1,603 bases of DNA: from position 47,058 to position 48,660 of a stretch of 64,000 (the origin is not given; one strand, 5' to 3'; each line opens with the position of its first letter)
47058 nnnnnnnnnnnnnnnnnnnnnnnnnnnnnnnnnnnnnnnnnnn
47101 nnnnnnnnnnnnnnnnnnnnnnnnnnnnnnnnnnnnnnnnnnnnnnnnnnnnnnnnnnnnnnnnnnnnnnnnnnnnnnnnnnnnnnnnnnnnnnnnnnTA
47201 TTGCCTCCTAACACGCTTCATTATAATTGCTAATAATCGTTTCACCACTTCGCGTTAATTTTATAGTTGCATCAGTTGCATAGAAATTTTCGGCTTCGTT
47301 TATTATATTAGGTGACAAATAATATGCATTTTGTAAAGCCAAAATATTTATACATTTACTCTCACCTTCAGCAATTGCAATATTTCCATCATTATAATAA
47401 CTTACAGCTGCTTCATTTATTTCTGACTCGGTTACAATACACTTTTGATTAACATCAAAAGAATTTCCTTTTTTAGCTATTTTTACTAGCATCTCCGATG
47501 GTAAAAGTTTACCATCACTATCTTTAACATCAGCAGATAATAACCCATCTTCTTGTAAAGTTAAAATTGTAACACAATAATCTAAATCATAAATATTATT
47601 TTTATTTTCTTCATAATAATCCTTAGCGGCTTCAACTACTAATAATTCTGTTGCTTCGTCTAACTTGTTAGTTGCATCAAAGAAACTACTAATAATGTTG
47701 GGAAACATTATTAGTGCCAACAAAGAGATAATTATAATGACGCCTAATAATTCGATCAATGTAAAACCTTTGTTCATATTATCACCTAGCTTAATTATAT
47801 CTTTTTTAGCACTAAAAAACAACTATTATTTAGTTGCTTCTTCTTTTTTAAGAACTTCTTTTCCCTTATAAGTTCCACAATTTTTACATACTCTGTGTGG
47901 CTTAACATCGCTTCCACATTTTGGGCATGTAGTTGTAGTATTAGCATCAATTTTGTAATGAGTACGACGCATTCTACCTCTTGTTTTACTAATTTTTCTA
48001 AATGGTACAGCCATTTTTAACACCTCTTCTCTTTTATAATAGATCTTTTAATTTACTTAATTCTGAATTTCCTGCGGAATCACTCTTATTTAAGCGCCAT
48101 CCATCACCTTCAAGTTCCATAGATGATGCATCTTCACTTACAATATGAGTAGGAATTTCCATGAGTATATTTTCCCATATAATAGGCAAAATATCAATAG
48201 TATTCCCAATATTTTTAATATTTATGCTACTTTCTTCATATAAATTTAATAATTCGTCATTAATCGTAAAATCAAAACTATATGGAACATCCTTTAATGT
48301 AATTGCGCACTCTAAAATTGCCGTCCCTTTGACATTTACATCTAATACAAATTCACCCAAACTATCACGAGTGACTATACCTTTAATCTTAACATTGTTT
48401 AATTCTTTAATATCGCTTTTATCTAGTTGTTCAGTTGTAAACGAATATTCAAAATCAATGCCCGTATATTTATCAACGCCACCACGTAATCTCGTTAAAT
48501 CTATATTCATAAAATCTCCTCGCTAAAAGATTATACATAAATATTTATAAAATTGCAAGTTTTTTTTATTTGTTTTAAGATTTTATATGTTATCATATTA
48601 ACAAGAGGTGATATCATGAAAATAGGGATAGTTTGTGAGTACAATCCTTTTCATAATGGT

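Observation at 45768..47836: Two orphan type IV pilin-like genes hitch-hiking on the yceD-rpmF unit; the larger has an FGE-sulfatase-like C-terminal domain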

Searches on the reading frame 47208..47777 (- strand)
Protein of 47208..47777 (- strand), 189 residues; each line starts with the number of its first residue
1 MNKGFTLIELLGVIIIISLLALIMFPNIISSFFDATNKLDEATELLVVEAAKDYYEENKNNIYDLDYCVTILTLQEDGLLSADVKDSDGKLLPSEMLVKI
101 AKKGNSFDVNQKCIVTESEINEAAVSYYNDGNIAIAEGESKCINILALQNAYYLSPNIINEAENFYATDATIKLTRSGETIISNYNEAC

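Call 3: search_protein_families(library=pfam, proteins=[window:47208-47777:-], max_evalue=1)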
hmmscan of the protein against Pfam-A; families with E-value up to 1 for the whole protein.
window:47208-47777:- (189 aa): 1 family
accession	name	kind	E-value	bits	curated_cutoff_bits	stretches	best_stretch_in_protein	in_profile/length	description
PF07963.17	N_methyl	-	1.8e-05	24.6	21.2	1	2-25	4-27/27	Prokaryotic N-terminal methylation motif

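Call 4: search_protein_families(library=ncbifam, proteins=[window:47208-47777:-], max_evalue=1)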
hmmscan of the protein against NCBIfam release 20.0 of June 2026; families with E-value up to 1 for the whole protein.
window:47208-47777:- (189 aa): 11 families
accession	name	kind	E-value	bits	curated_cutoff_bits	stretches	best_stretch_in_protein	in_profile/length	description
NF040999.1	pilin_ComGC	equivalog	2.2e-10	40.6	75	1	3-67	2-65/84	competence type IV pilus major pilin ComGC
TIGR01710.1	typeII_sec_gspG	equivalog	2.5e-06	27.5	88.85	1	3-56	1-53/134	type II secretion system major pseudopilin GspG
NF041775.1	typeIV_PilA_Myxo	equivalog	3.1e-06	27.3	400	1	2-57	10-65/214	type IV pilin protein PilA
TIGR02532.1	IV_pilin_GFxxxE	domain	4.3e-05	23.2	16.3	1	3-24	2-23/24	prepilin-type N-terminal cleavage/methylation domain-containing protein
NF041013.1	T4P_ComGE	equivalog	0.00012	22.1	49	1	2-60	3-61/83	competence type IV pilus minor pilin ComGE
NF040982.1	ComGD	equivalog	0.00057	20.3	70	1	2-32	1-31/139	competence type IV pilus minor pilin ComGD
NF041002.1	pilin_ComGF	equivalog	0.0013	18.9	80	1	2-41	1-39/139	competence type IV pilus minor pilin ComGF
TIGR01708.2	typeII_sec_gspH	equivalog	0.0036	17.3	80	1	3-22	2-21/169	type II secretion system minor pseudopilin GspH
TIGR02596.1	TIGR02596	subfamily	0.0081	16.3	70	1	5-49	1-43/196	Verru_Chthon cassette protein D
NF007862.0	PRK10574.1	equivalog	0.0085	16.2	138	1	2-27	4-29/145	prepilin peptidase-dependent pilin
NF007800.0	PRK10506.1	equivalog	0.14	12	158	1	2-22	8-28/163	prepilin peptidase-dependent protein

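Call 32: list_cluster_members(proteins=[P0001, window:47208-47777:-, P0008, P0021, P0023])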
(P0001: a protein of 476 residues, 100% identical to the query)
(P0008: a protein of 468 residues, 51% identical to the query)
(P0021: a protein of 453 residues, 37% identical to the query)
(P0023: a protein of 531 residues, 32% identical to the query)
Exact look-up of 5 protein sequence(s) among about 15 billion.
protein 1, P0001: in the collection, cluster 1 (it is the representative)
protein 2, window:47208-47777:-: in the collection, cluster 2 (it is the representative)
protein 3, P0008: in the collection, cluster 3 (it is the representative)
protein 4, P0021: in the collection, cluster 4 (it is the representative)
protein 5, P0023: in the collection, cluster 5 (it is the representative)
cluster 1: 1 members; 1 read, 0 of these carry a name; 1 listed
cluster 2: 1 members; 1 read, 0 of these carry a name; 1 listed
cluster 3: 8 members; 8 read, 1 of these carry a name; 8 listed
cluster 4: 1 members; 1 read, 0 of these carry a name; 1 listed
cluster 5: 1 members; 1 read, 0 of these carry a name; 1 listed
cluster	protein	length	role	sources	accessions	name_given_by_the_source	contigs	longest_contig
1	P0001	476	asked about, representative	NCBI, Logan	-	-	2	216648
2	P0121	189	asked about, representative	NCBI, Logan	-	-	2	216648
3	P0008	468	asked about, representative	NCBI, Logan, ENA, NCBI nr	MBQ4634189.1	MAG: type II secretion system protein [Bacilli bacterium] | type II secretion system protein [Bacilli bacterium]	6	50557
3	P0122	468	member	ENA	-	-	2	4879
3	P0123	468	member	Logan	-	-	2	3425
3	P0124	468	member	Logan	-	-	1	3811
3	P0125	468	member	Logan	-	-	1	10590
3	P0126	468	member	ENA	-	-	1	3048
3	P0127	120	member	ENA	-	-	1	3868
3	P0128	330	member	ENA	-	-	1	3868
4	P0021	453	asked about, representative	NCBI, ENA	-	-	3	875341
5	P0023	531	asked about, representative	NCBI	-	-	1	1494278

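Call 56: find_homologous_proteins(query=window:47208-47777:-)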
Query window:47208-47777:- (189 aa): 49 proteins with E <= 0.001 among 312 candidates.
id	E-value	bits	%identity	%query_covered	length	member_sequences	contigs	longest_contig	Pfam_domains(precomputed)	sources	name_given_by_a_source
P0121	4.3e-114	396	100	100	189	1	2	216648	PF07963.18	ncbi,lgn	-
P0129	1.3e-69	251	61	99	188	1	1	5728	PF07963.18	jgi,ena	-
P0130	8.9e-69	248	60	99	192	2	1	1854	PF07963.18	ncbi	-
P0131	6.3e-67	242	61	99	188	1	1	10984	PF07963.18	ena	-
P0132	1.0e-65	238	64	99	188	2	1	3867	PF07963.18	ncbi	-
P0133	1.6e-65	238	60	99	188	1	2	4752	PF07963.18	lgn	-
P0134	6.1e-65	236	61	99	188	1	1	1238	PF07963.18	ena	-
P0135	8.5e-65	235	60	99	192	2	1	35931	PF07963.18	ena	-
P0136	9.5e-65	235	59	99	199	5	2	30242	PF07963.18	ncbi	-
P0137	1.0e-64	235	61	99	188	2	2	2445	PF07963.18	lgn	-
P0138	4.8e-64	233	62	94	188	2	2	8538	PF07963.18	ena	-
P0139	5.9e-64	233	60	94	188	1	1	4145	PF07963.18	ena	-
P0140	9.2e-64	232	60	99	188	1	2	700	PF07963.18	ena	-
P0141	9.8e-64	232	60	99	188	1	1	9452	PF07963.18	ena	-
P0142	2.2e-62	228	61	94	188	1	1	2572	PF07963.18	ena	-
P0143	4.0e-62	227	62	94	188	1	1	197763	PF07963.18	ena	-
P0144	9.6e-62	226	58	99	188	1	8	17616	PF07963.18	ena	-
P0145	1.2e-61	225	58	99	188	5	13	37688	PF07963.18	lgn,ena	-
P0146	2.8e-61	224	60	99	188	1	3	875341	PF07963.18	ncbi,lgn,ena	-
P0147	5.0e-61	223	59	99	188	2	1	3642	PF07963.18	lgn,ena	-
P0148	3.5e-60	220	58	99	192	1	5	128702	PF07963.18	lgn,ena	-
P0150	3.0e-58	214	58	99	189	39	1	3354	PF07963.18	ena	-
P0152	1.3e-56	209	63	79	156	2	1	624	PF07963.18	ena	-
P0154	1.6e-54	202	52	96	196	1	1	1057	PF07963.18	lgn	-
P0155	1.6e-51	192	54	99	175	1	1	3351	PF07963.18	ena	-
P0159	1.4e-16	79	42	56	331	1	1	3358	PF09479.17,PF07963.18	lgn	-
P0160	3.9e-15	74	42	56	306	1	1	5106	PF09479.17,PF07963.18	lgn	-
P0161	1.6e-14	72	41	56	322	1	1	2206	PF09479.17,PF07963.18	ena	-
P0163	1.1e-11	63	40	57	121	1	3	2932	PF07963.18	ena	-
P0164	2.5e-11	61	44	48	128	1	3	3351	PF07963.18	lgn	-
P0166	4.3e-10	57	41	57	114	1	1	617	PF07963.18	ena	-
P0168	3.4e-9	54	41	44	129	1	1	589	PF07963.18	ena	-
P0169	7.0e-9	53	40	44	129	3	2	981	PF07963.18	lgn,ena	-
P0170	1.1e-8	53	45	39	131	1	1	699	PF07963.18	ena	-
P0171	1.4e-8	52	43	45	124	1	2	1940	PF07963.18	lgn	-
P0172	1.6e-8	52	42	45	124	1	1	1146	PF07963.18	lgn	-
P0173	3.4e-8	51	40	53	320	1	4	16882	PF07963.18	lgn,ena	-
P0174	4.4e-8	51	40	44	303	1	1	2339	PF07963.18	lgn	-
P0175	9.4e-7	47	38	47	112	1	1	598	PF07963.18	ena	-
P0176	4.5e-4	38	31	55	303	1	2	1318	PF07963.18,PF16403.12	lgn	-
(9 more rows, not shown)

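Call 63: predict_structure(alignment_id=A5)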
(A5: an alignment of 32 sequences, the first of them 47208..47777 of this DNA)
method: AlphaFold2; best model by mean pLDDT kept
length: 189 residues; sequences in the alignment: 32
mean_pLDDT: 93.2   pTM: 0.78
mean pLDDT of the five models: 93.2, 91.9, 91.1, 90.0, 89.0
residues with pLDDT >= 90: 152; 70-90: 33; 50-70: 3; < 50: 1
segments of 3 or more residues with pLDDT < 50: none
pLDDT, mean of each block of 10 residues (from residue 1): 77 93 83 83 97 98 97 98 94 97 97 96 97 95 97 97 95 93 88
secondary structure, 60 per line:
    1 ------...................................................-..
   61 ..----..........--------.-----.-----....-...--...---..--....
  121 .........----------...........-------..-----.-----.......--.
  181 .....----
elements in order: H7-57 H59-62 E67-70 H71-76 E97-100 E107-109 H117-129 E140-144 H145-150 E171-177 E180-185

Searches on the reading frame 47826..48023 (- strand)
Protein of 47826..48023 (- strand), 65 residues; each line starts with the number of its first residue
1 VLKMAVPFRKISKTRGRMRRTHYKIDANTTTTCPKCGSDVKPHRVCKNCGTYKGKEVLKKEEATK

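Call 3: search_protein_families(library=pfam, proteins=[window:47826-48023:-], max_evalue=1)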
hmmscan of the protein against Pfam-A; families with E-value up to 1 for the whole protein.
window:47826-48023:- (65 aa): 25 families
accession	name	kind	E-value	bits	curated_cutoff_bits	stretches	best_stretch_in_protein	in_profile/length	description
PF01783.29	Ribosomal_L32p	-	9.2e-23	80.6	21.3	1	5-60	1-56/56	Ribosomal L32p protein family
PF12773.13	DZR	-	0.00033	21.2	27.3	1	31-50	25-45/45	Double zinc ribbon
PF07282.18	Cas12f1-like_TNB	-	0.00064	20.3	26.3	1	26-51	24-48/60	Cas12f1-like, TNB domain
PF07191.17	Zn_ribbon_6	-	0.0035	17.7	25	1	26-51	12-37/67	Double zinc ribbon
PF12898.13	Stc1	-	0.0049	17.8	24.8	1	10-62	18-70/84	Stc1 domain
PF13248.11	Zn_ribbon_3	-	0.0053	16.6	27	1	30-51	2-24/26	zinc-ribbon domain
PF09723.15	Zn_ribbon_8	-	0.013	15.9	34.4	1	26-41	23-38/41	Zinc ribbon domain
PF18912.6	DZR_2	-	0.021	15.1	27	1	28-50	19-43/56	Double zinc ribbon domain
PF13240.11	Zn_Ribbon_1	-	0.03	14.6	25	1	30-39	13-22/23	zinc-ribbon domain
PF01155.25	HypA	-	0.032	14.7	28.9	1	27-53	67-96/112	Hydrogenase/urease nickel incorporation, metallochaperone, hypA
PF08271.17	Zn_Ribbon_TF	-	0.047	13.7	29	2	32-51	2-27/43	TFIIB zinc-binding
PF21349.2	RUBY_RBDX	-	0.048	13.6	26.5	0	45-57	2-15/30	Rubrerythrin, rubredoxin-like domain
PF16919.11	PknG_rubred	-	0.069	13.6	28.5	0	20-39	48-67/74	Protein kinase G rubredoxin domain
PF23455.1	DUF7129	-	0.11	12.7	30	1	24-41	20-38/45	Domain of unknown function (DUF7129)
PF24463.1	DUF7577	-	0.12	12.5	28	0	30-38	2-10/27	Domain of unknown function (DUF7577)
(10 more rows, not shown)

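Call 4: search_protein_families(library=ncbifam, proteins=[window:47826-48023:-], max_evalue=1)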
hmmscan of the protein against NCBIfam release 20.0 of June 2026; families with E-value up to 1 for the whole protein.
window:47826-48023:- (65 aa): 13 families
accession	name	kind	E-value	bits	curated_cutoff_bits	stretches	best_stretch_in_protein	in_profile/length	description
TIGR01031.1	rpmF_bact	equivalog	7.3e-23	80.6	22.6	1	5-59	1-56/56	50S ribosomal protein L32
TIGR03826.1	YvyF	hypoth_equivalog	0.003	17.6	124.15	1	18-59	69-110/137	TIGR03826 family flagellar region protein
TIGR02605.1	CxxC_CxxC_SSSS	subfamily_domain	0.011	15.8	31.3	1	24-40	20-37/52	FmdB family zinc ribbon protein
TIGR02642.1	phage_xxxx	hypoth_equivalog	0.017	14.8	101.4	1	13-51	164-205/267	TIGR02642 family protein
NF001669.0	PRK00432.1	equivalog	0.018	15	54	1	17-50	9-50/58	30S ribosomal protein S27ae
NF047723.1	TransFacS4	equivalog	0.031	14.8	120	1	32-57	3-30/90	transcription factor S4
NF045510.1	4Cys_prefix_kin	domain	0.045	14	24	0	29-39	15-25/26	4-Cys prefix domain-containing protein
NF038384.1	zinc_YnfU_fam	subfamily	0.098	12.3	36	0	26-39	12-25/52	YnfU family zinc-binding protein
NF003103.0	PRK04023.1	equivalog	0.098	10.2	1269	1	29-59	641-671/1125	DNA polymerase II large subunit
NF008863.0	PRK11893.2-5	equivalog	0.13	10.8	551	1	22-63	139-179/531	methionine--tRNA ligase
NF041911.1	HVO_0649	equivalog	0.31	10.9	70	0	28-39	20-31/65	HVO_0649 family zinc finger protein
NF033497.1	rubre_like_arch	subfamily_domain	0.5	10.1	32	1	27-40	13-26/34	rubrerythrin-like domain-containing protein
NF009623.0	PRK13130.1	equivalog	0.82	9.8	68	0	30-41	17-28/56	RNA-protein complex protein Nop10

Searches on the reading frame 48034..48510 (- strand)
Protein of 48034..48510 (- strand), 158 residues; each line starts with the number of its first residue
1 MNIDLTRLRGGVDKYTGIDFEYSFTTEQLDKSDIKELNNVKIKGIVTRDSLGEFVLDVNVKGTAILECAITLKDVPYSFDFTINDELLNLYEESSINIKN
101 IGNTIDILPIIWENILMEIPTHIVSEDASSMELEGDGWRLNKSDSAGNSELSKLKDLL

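Call 3: search_protein_families(library=pfam, proteins=[window:48034-48510:-], max_evalue=1)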
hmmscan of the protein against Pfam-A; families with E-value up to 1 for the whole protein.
window:48034-48510:- (158 aa): 1 family
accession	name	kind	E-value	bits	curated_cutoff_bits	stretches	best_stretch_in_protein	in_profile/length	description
PF02620.22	YceD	-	6.5e-11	42.8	33.2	1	56-157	1-118/119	Large ribosomal RNA subunit accumulation protein YceD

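Call 4: search_protein_families(library=ncbifam, proteins=[window:48034-48510:-], max_evalue=1)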
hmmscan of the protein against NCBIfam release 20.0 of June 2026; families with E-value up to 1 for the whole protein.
window:48034-48510:- (158 aa): 1 family
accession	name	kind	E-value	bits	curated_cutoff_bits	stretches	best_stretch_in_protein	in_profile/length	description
NF009560.0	PRK13017.1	subfamily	0.15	10.3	684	1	65-146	419-498/595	dihydroxy-acid dehydratase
